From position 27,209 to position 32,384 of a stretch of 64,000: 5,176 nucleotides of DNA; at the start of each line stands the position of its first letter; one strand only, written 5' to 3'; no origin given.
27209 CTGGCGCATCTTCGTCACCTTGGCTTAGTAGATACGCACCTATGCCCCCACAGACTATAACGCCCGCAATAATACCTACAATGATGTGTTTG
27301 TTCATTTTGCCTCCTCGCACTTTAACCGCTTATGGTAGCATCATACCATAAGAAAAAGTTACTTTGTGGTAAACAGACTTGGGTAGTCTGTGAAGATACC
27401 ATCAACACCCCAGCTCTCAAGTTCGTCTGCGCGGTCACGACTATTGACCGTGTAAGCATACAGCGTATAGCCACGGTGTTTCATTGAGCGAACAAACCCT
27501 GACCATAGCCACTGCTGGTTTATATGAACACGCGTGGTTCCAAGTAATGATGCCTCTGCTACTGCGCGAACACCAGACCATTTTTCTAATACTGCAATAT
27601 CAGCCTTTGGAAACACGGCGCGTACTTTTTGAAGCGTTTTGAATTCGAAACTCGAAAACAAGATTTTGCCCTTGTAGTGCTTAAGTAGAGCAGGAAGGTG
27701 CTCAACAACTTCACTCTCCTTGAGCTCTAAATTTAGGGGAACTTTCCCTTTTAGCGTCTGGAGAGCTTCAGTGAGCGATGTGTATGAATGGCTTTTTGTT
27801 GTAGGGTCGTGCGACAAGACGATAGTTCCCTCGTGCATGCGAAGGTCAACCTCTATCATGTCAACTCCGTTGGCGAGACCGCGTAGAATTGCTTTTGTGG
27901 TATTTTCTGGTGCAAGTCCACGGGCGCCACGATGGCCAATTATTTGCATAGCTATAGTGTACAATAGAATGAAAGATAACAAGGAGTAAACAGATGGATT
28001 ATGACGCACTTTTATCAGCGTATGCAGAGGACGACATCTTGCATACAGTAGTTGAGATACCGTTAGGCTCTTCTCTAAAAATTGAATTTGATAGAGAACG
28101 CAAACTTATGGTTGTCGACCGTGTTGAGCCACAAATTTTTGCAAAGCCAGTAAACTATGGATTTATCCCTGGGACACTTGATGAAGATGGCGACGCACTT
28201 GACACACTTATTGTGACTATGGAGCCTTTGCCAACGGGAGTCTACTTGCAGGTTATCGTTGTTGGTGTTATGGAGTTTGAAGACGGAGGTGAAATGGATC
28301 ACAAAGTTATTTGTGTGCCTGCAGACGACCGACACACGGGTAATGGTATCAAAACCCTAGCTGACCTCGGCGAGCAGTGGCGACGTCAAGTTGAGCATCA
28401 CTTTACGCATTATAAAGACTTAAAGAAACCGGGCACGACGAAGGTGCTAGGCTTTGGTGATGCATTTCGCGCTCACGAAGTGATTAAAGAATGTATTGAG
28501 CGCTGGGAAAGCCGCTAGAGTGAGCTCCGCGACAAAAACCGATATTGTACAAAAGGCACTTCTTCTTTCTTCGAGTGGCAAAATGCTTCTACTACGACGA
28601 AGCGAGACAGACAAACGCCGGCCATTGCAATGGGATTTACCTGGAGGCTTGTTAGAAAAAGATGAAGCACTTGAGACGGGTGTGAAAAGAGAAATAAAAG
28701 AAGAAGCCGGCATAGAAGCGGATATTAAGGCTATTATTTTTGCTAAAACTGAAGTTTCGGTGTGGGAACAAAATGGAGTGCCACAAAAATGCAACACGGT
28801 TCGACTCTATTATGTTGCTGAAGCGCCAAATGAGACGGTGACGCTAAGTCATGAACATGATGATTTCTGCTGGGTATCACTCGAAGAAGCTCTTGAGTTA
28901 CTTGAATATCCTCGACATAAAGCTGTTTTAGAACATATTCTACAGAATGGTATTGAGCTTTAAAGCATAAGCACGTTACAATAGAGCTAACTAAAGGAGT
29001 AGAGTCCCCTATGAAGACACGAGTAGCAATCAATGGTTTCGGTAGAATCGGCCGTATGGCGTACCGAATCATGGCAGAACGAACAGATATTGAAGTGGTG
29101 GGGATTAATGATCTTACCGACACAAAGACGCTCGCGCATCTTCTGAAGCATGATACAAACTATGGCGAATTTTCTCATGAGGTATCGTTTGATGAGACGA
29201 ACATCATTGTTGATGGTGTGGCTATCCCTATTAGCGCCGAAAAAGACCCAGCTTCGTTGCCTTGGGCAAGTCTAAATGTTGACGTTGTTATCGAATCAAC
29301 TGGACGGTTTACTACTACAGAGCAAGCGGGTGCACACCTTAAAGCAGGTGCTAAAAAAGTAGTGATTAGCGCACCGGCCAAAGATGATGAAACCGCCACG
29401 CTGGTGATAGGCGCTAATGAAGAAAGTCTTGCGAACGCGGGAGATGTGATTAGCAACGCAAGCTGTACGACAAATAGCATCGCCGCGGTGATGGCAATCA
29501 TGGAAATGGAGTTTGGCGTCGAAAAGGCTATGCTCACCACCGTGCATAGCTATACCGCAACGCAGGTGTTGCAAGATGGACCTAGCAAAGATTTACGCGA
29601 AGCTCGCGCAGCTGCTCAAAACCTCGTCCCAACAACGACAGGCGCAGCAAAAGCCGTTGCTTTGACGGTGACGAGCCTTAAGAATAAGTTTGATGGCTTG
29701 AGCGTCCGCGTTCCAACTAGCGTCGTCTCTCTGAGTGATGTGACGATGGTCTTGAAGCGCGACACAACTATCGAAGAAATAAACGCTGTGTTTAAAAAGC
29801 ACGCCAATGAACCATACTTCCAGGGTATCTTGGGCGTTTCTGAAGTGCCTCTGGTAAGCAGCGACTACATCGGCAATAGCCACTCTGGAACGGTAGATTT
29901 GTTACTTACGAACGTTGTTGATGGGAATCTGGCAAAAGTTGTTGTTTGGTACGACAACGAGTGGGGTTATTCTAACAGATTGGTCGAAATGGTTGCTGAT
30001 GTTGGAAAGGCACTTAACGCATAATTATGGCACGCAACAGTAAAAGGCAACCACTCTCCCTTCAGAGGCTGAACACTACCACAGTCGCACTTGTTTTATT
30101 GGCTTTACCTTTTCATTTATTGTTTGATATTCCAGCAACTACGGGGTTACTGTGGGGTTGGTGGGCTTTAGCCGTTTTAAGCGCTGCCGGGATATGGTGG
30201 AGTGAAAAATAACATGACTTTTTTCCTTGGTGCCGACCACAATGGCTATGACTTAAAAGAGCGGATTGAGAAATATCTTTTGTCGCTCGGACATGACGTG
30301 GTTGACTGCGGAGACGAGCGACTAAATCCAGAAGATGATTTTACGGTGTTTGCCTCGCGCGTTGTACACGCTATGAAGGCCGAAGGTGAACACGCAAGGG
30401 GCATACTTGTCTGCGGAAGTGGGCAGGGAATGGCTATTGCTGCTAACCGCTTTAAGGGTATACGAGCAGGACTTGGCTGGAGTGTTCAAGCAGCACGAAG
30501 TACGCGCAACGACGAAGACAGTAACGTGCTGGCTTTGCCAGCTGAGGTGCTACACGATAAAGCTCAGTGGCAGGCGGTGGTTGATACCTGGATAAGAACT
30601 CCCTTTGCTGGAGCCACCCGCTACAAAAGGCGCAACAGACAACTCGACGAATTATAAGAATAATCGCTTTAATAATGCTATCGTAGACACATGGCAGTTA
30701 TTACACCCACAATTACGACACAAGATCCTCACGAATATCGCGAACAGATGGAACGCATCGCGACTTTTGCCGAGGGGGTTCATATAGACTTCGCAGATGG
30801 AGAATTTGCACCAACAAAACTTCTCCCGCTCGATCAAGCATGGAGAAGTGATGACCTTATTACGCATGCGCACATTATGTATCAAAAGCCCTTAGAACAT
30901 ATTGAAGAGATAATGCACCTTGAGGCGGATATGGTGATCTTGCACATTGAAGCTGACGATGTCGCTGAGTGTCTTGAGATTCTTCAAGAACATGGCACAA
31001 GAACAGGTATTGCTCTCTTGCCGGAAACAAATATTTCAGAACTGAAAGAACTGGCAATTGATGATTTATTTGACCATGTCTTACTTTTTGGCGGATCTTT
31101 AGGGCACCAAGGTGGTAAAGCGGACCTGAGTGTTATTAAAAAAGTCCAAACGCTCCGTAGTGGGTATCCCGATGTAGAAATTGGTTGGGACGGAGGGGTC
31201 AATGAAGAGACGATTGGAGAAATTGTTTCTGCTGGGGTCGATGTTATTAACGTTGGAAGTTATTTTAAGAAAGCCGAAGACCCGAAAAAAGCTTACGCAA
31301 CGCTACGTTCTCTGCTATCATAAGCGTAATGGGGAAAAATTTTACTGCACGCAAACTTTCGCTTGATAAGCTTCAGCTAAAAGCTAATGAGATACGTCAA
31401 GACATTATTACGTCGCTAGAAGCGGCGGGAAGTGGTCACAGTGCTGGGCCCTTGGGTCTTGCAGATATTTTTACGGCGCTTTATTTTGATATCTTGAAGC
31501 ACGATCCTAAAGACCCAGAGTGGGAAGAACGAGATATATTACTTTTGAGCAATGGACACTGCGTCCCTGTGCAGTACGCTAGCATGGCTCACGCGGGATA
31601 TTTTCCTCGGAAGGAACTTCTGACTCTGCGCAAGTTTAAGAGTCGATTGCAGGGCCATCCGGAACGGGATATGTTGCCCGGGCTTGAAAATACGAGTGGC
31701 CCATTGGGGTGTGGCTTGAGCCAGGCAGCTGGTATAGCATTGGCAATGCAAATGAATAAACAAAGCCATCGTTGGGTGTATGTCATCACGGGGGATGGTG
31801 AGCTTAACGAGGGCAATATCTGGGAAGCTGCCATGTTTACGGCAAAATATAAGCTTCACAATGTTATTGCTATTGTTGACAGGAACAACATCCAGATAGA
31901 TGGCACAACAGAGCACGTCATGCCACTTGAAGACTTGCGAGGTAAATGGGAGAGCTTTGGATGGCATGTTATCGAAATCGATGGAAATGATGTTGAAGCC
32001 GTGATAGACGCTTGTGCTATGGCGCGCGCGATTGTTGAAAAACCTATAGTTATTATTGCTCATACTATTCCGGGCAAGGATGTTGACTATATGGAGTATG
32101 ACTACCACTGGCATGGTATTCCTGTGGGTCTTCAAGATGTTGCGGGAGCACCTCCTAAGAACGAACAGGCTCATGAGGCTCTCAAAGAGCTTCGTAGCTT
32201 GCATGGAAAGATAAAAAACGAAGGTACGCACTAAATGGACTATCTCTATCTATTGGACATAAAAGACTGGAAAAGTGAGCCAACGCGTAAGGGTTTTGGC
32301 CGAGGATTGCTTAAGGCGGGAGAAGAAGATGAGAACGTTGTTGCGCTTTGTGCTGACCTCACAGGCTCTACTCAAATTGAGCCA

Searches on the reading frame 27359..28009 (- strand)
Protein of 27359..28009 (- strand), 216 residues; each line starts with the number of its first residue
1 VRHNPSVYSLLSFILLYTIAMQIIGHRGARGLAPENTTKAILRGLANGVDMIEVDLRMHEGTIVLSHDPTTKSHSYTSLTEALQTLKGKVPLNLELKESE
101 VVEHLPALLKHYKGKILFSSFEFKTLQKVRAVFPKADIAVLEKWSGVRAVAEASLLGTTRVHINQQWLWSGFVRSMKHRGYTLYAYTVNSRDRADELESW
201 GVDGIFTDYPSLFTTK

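Call 55: search_protein_families(library=pfam, max_evalue=0.000001, proteins=[window:27359-28009:-])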
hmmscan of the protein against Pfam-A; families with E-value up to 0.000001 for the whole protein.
window:27359-28009:- (216 aa): 1 family
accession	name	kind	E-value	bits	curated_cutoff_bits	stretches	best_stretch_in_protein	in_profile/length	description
PF03009.23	GDPD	-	1e-23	85.2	23.6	2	99-211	122-243/244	Glycerophosphoryl diester phosphodiesterase family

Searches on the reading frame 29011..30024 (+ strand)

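Call 54: search_protein_families(library=pfam, max_evalue=0.000001, proteins=[window:29011-30024:+])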
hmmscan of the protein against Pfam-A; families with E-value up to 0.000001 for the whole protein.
window:29011-30024:+ (337 aa): 2 families
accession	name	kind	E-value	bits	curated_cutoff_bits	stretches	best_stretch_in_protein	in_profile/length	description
PF02800.25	Gp_dh_C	-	3.4e-51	173.4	24.4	1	157-314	1-158/158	Glyceraldehyde 3-phosphate dehydrogenase, C-terminal domain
PF00044.30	Gp_dh_N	-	1.5e-38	131.6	31.7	1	4-102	2-100/101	Glyceraldehyde 3-phosphate dehydrogenase, NAD binding domain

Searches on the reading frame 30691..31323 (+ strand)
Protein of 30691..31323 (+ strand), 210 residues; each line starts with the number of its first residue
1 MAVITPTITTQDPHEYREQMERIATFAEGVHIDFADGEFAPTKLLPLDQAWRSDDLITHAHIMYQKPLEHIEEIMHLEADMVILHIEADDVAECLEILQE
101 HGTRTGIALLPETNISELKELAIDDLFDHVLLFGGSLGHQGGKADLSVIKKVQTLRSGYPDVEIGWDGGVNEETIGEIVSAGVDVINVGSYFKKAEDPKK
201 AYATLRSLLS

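Call 55: search_protein_families(library=pfam, max_evalue=0.000001, proteins=[window:30691-31323:+])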
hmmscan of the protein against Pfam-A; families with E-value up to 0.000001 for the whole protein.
window:30691-31323:+ (210 aa): 1 family
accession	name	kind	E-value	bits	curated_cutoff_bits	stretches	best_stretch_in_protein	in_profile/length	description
PF00834.25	Ribul_P_3_epim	-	1.1e-24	87.4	21.1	1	4-192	2-197/198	Ribulose-phosphate 3 epimerase family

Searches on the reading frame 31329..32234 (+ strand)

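Call 54: search_protein_families(library=pfam, max_evalue=0.000001, proteins=[window:31329-32234:+])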
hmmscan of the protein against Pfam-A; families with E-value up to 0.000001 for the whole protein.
window:31329-32234:+ (301 aa): 3 families
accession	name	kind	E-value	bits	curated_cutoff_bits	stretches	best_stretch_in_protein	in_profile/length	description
PF00456.26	Transketolase_N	-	2.9e-57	194.6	22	1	18-273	5-270/334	Transketolase, thiamine diphosphate binding domain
PF00676.26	E1_dh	-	3.7e-14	52.8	22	1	121-235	98-210/300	Dehydrogenase E1 component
PF13292.11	DXP_synthase_N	-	9.1e-12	45.2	21.2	1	8-191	11-176/274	1-deoxy-D-xylulose-5-phosphate synthase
